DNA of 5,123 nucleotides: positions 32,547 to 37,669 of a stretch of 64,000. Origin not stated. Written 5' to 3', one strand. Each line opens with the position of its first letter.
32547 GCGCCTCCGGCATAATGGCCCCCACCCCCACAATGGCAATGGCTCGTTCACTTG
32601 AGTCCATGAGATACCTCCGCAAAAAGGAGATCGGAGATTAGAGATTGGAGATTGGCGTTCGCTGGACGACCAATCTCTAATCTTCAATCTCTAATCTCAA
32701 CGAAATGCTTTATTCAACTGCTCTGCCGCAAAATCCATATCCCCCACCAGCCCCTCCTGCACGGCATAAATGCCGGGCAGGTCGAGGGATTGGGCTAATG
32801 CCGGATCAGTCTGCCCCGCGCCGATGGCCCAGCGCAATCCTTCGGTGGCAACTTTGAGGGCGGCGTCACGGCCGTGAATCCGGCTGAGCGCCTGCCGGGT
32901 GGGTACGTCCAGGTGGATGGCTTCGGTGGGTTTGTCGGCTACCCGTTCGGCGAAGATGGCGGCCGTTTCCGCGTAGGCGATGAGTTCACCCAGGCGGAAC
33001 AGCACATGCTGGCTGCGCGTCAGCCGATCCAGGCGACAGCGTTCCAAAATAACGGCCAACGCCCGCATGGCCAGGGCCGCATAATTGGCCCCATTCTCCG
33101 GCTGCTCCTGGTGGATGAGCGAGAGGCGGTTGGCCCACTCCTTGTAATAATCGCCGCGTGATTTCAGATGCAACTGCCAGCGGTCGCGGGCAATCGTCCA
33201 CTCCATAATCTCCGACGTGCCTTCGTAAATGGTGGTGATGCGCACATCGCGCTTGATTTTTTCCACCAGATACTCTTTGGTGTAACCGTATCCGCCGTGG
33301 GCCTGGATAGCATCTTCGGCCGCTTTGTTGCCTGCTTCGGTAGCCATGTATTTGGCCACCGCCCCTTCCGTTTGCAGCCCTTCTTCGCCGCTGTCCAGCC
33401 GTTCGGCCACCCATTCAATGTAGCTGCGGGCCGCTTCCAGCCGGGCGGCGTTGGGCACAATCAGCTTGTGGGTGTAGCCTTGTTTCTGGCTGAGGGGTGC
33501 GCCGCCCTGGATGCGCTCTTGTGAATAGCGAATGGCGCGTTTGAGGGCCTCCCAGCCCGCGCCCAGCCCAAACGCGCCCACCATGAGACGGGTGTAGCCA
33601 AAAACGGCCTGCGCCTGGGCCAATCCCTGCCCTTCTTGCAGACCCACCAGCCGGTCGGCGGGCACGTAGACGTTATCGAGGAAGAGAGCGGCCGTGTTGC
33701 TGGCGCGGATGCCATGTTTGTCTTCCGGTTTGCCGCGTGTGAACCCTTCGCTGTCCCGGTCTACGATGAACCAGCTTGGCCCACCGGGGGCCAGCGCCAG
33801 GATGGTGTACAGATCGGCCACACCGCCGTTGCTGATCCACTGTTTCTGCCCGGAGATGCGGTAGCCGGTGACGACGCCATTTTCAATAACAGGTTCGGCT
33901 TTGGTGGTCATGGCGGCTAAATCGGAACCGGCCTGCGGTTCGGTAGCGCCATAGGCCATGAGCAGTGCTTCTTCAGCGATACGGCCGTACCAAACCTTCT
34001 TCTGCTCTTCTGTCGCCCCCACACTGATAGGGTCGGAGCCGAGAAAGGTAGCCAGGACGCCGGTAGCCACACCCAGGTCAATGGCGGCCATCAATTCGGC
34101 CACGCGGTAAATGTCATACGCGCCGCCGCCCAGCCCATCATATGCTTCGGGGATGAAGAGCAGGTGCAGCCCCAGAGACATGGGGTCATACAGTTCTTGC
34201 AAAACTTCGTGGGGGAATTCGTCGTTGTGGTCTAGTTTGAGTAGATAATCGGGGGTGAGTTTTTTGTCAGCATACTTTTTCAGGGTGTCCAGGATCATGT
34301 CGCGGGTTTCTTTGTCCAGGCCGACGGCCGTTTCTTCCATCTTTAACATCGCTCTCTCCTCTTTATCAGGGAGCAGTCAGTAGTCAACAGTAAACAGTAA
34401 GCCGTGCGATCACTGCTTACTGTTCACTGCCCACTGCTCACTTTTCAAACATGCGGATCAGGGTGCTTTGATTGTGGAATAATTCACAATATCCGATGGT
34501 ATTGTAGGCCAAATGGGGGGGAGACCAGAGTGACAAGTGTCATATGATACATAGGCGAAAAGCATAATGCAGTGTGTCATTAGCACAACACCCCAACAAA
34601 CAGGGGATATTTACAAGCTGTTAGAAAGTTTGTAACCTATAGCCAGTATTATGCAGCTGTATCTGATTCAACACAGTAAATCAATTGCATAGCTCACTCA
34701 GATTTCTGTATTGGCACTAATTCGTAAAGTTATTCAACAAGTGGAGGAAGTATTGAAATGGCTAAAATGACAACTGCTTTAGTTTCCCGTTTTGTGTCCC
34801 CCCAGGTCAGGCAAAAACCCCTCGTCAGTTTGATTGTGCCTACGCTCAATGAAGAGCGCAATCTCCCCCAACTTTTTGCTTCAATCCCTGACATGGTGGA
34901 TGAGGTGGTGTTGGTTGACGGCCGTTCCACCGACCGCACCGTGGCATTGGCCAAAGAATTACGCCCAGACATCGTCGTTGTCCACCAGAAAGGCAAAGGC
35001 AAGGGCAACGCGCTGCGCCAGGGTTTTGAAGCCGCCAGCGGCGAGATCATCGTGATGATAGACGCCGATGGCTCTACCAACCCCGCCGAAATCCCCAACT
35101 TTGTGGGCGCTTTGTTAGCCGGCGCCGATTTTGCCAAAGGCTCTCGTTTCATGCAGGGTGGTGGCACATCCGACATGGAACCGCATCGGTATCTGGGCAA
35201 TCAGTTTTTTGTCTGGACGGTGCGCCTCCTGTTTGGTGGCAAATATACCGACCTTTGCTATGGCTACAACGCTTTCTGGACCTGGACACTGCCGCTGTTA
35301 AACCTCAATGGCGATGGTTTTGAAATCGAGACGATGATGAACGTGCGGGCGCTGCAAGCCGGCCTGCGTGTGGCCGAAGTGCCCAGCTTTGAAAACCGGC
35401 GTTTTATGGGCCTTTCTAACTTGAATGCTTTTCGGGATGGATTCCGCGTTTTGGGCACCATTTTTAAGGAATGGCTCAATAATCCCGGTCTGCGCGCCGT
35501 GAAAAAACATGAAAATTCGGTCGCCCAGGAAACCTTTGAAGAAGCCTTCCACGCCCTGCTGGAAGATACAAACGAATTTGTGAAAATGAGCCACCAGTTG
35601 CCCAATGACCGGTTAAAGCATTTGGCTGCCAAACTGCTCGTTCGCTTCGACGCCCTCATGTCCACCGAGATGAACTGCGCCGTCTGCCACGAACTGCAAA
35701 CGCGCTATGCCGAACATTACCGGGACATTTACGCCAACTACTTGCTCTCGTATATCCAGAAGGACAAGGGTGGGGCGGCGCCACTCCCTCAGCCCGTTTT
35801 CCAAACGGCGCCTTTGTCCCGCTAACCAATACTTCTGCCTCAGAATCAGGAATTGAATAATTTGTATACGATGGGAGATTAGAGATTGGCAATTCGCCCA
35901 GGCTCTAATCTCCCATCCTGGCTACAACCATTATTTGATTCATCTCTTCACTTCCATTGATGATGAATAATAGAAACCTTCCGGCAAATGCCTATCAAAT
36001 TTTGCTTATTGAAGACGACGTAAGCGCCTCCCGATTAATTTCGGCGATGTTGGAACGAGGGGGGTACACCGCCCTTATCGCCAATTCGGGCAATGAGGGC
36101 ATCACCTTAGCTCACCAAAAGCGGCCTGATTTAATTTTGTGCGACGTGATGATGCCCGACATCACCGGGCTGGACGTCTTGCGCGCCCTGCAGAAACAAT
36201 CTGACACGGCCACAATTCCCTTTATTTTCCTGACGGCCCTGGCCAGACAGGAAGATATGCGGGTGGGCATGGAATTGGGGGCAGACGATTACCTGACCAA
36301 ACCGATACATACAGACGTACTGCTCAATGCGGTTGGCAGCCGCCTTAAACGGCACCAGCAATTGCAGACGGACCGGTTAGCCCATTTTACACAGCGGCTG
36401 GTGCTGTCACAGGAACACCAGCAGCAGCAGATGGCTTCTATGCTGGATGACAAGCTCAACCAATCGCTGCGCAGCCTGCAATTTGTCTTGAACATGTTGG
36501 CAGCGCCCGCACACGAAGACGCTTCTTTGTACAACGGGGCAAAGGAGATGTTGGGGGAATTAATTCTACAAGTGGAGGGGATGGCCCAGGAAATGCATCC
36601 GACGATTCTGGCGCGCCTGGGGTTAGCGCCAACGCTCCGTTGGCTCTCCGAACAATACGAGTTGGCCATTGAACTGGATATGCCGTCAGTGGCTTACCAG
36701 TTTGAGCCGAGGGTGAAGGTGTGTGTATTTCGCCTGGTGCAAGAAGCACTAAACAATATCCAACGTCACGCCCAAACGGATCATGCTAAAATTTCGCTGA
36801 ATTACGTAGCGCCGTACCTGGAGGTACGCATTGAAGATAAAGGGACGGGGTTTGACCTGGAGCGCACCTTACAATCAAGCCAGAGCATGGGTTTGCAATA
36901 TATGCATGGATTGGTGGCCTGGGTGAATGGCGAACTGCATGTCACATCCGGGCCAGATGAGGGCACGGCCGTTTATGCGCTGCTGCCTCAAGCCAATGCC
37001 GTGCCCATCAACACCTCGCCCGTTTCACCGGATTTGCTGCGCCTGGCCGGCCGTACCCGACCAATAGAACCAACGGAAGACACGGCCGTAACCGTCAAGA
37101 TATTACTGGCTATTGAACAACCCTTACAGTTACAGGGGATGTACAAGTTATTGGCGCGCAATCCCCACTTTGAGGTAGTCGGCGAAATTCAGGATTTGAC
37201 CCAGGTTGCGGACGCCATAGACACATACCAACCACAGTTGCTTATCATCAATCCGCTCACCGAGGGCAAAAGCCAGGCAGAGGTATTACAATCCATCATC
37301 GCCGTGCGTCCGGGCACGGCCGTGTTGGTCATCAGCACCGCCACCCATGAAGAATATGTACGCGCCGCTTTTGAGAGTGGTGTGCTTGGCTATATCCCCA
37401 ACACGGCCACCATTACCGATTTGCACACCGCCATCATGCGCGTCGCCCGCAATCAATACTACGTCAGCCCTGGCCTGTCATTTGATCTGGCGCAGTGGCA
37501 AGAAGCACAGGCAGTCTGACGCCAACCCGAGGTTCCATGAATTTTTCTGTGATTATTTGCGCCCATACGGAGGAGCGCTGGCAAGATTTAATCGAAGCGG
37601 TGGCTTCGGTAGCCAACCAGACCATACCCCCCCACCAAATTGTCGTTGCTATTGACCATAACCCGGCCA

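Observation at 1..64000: Highly iterated 8-bp palindrome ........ (HIP-like) saturating the window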

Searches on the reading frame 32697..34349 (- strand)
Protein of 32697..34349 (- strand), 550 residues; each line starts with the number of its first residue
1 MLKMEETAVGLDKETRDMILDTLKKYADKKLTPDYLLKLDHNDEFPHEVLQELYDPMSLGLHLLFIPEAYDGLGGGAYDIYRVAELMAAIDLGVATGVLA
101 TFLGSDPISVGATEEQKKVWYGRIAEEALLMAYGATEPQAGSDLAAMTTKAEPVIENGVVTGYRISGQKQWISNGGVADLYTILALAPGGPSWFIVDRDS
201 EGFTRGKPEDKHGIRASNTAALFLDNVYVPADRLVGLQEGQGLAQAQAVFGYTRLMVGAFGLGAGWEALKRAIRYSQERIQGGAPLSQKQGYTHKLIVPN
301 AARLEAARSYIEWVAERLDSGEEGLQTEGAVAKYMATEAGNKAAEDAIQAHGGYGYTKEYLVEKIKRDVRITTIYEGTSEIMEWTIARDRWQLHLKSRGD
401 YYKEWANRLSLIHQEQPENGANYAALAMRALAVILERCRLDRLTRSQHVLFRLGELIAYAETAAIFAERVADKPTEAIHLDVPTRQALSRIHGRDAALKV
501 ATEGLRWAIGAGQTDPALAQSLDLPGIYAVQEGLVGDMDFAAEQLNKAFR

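Call 8: search_protein_families(library=pfam, proteins=[window:32697-34349:-])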
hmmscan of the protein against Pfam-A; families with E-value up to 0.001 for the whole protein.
window:32697-34349:- (550 aa): 5 families
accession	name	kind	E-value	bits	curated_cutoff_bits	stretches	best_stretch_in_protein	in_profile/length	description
PF00441.29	Acyl-CoA_dh_1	-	1.1e-35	123.5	22.4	1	240-388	1-147/150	Acyl-CoA dehydrogenase, C-terminal domain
PF02770.24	Acyl-CoA_dh_M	-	5.9e-21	74.9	33.3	1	132-227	1-97/97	Acyl-CoA dehydrogenase, middle domain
PF02771.21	Acyl-CoA_dh_N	-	1.1e-15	58.4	22.9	1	14-126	2-111/113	Acyl-CoA dehydrogenase, N-terminal domain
PF08028.16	Acyl-CoA_dh_2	-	9.6e-15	55.5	22.7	1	255-379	1-133/134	Acyl-CoA dehydrogenase, C-terminal domain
PF22924.1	ACOX_C_alpha1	-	2.7e-05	24.5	27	1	328-388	106-166/169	Acyl-CoA oxidase, C-alpha1 domain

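Call 10: find_encoding_contigs(protein=window:32697-34349:-, flank=10000, max_places=6)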
Protein window:32697-34349:- (550 aa): no gene with exactly this product is on record in the collection.

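Call 11: find_homologous_proteins(query=window:32697-34349:-)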
Query window:32697-34349:- (550 aa): 8000 proteins with E <= 0.001 among 8000 candidates; the best 120 are listed.
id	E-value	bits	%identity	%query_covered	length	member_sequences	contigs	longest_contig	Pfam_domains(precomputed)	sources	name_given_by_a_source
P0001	0.0e+0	1194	97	100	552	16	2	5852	PF02770.25,PF00441.30,PF08028.17,PF02771.22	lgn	-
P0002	0.0e+0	1123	91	100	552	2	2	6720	PF02770.25,PF00441.30,PF08028.17,PF02771.22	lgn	-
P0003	0.0e+0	1112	90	99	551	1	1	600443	PF02770.25,PF22924.2,PF00441.30,PF08028.17,PF02771.22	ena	-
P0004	0.0e+0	1106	90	99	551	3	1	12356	PF02770.25,PF22924.2,PF00441.30,PF08028.17,PF02771.22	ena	-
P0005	0.0e+0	1103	89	100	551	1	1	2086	PF02770.25,PF00441.30,PF08028.17,PF02771.22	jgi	jgi:alkylation response protein AidB-like acyl-CoA dehydrogenase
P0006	0.0e+0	1098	90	100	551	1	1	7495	PF02770.25,PF00441.30,PF08028.17,PF02771.22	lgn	-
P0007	0.0e+0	1097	88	100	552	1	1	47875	PF02770.25,PF00441.30,PF08028.17,PF02771.22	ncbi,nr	ncbi:MAG: acyl-CoA dehydrogenase [Chloroflexi bacterium]|nr:acyl-CoA dehydrogenase [Chloroflexota ba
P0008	0.0e+0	1092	88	100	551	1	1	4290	PF02770.25,PF00441.30,PF08028.17,PF02771.22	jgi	jgi:alkylation response protein AidB-like acyl-CoA dehydrogenase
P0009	0.0e+0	1089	88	100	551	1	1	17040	PF02770.25,PF00441.30,PF08028.17,PF02771.22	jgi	jgi:alkylation response protein AidB-like acyl-CoA dehydrogenase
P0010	0.0e+0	1085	87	100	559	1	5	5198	PF02770.25,PF00441.30,PF08028.17,PF02771.22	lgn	-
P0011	0.0e+0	1079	87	98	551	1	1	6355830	PF02770.25,PF22924.2,PF00441.30,PF08028.17,PF02771.22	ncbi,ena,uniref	ncbi:acyl-CoA dehydrogenase family protein [Candidatus Leptofilum sp.]|uniref:acyl-CoA dehydrogenase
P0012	0.0e+0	1076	87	98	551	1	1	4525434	PF02770.25,PF22924.2,PF00441.30,PF08028.17,PF02771.22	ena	-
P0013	0.0e+0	1074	87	98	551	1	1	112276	PF02770.25,PF22924.2,PF00441.30,PF08028.17,PF02771.22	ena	-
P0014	0.0e+0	1068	86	98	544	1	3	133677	PF02770.25,PF22924.2,PF00441.30,PF08028.17,PF02771.22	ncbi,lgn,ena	-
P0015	0.0e+0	1064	86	99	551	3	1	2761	PF02770.25,PF00441.30,PF08028.17,PF02771.22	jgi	jgi:alkylation response protein AidB-like acyl-CoA dehydrogenase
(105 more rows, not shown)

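Call 13: find_related_loci(query=window:32697-34349:-, collection=genome_contigs, flank=10000)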
Query window:32697-34349:- (550 aa) in genome_contigs; peptide patterns used: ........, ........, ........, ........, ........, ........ (x = any residue, [..] = any of these).
599 stretches matched a pattern (row limit reached: there are more); 575 encode a relative of the query (tblastn E <= 1e-3); the best 80 are kept; 80 distinct loci.
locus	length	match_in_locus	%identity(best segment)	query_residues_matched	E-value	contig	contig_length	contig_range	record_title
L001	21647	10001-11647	96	1-549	0e+0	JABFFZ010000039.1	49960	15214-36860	MAG: Chloroflexota bacterium isolate CFX8 c_000000000039, whole genome shotgun sequence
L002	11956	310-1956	95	1-549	0e+0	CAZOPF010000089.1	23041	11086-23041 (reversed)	MAG TPA_asm: uncultured Ardenticatenaceae bacterium isolate binchicken_co274_488 genome assembly, contig: NODE_5733_leng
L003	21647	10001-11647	91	1-549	0e+0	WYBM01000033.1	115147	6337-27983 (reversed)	MAG: Ardenticatenaceae bacterium isolate CFX1 k127_246270, whole genome shotgun sequence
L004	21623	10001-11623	87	9-549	0e+0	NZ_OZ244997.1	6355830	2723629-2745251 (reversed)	MAG: Candidatus Leptofilum sp. isolate 8ea8b48c-f0bb-4fcd-991e-c07bf3e70e57 chromosome 1, complete sequence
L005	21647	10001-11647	85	1-549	0e+0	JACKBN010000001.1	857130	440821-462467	MAG: Ardenticatenaceae bacterium isolate HK-STAS-CHLO-22 HK-STAS-CHLO-22_1, whole genome shotgun sequence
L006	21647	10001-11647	85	1-549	0e+0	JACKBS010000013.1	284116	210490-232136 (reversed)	MAG: Ardenticatenaceae bacterium isolate HK-STAS-CHLO-27 HK-STAS-CHLO-27_13, whole genome shotgun sequence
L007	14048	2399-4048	84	3-549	0e+0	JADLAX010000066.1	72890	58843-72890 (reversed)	MAG: Anaerolineae bacterium isolate SJ142 c_000000918173, whole genome shotgun sequence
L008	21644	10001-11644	84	5-550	0e+0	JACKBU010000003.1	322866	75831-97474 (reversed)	MAG: Ardenticatenaceae bacterium isolate HK-STAS-CHLO-29 HK-STAS-CHLO-29_3, whole genome shotgun sequence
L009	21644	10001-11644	85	5-550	0e+0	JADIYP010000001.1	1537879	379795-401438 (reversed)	MAG: Candidatus Leptovillus affinis isolate AalE_BATAC.251 tig00000456-10-15362180, whole genome shotgun sequence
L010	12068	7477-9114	86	5-550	0e+0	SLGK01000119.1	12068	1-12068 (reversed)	MAG: Anaerolineae bacterium isolate CSSed162cmB_92 CSSed16-2cmB-17839, whole genome shotgun sequence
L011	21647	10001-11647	83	1-549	0e+0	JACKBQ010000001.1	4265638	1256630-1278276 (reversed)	MAG: Ardenticatenaceae bacterium isolate HK-STAS-CHLO-25 HK-STAS-CHLO-25_1, whole genome shotgun sequence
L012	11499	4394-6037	84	5-550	0e+0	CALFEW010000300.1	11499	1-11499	MAG TPA_asm: uncultured Chloroflexi bacterium isolate SRR5576001_bin.34_CONCOCT_v1.1_MAG genome assembly, contig: ERZ795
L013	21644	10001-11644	85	5-550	0e+0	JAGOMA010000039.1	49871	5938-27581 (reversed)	MAG: Chloroflexota bacterium isolate Go_SlAct_bin_68 Go_SlAct_2041_length_49871_cov_20.065214, whole genome shotgun sequ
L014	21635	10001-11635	83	5-549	0e+0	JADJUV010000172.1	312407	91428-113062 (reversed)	MAG: Candidatus Trichofilum aggregatum isolate Hirt_MAXAC.142 tig01348138-10-3112950, whole genome shotgun sequence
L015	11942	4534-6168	84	5-549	0e+0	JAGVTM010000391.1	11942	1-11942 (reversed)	MAG: Chloroflexota bacterium isolate THP_Bin_29 THP_Bin_29_scaffold_1628, whole genome shotgun sequence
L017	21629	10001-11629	82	10-550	0e+0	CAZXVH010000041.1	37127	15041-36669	MAG TPA_asm: uncultured Ardenticatenaceae bacterium isolate binchicken_co235_31 genome assembly, contig: NODE_2625_lengt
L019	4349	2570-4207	84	1-546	0e+0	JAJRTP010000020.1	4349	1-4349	MAG: Chloroflexota bacterium isolate Dive96_bin1.73 k141_210323, whole genome shotgun sequence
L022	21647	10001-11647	85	1-549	0e+0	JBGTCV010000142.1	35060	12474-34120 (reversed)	MAG: Candidatus Promineifilaceae bacterium isolate JTS-RE128 k141_5143254, whole genome shotgun sequence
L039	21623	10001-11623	79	10-549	0e+0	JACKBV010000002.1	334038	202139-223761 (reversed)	MAG: Ardenticatenaceae bacterium isolate HK-STAS-CHLO-30 HK-STAS-CHLO-30_2, whole genome shotgun sequence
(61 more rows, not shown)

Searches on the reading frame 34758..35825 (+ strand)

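Call 28: search_protein_families(library=pfam, proteins=[window:34758-35825:+], max_evalue=0.0001)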
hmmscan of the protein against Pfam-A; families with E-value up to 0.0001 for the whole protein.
window:34758-35825:+ (355 aa): 2 families
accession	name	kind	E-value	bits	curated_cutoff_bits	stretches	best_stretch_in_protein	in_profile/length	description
PF00535.33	Glycos_transf_2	-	1e-26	94.3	23.3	1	24-144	1-129/168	Glycosyl transferase family 2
PF13641.12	Glyco_tranf_2_3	-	2e-06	28.4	27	1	23-138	3-131/230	Glycosyltransferase like family 2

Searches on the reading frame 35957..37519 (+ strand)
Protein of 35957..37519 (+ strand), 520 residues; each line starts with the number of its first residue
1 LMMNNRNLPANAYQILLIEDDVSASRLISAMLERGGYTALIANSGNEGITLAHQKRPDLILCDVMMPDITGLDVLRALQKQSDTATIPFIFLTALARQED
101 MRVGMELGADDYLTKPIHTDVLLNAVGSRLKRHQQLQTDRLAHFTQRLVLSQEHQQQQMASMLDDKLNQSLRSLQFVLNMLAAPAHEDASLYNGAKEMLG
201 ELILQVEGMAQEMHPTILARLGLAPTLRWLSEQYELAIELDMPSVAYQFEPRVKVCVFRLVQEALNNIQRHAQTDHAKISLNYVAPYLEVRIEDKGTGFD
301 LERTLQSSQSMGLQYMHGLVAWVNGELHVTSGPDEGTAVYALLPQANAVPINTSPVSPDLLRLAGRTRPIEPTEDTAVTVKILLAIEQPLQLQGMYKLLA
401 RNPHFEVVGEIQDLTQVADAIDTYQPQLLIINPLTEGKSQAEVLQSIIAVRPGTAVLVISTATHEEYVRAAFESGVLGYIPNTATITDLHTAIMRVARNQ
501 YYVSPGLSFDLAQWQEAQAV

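Call 28: search_protein_families(library=pfam, proteins=[window:35957-37519:+], max_evalue=0.0001)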
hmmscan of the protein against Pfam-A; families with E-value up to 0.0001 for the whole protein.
window:35957-37519:+ (520 aa): 2 families
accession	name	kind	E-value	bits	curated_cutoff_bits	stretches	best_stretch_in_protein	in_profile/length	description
PF00072.30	Response_reg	-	7.4e-35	119.9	30.2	2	15-126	1-110/111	Response regulator receiver domain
PF02518.31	HATPase_c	-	3.3e-09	37.6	26.4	1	257-346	6-110/111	Histidine kinase-, DNA gyrase B-, and HSP90-like ATPase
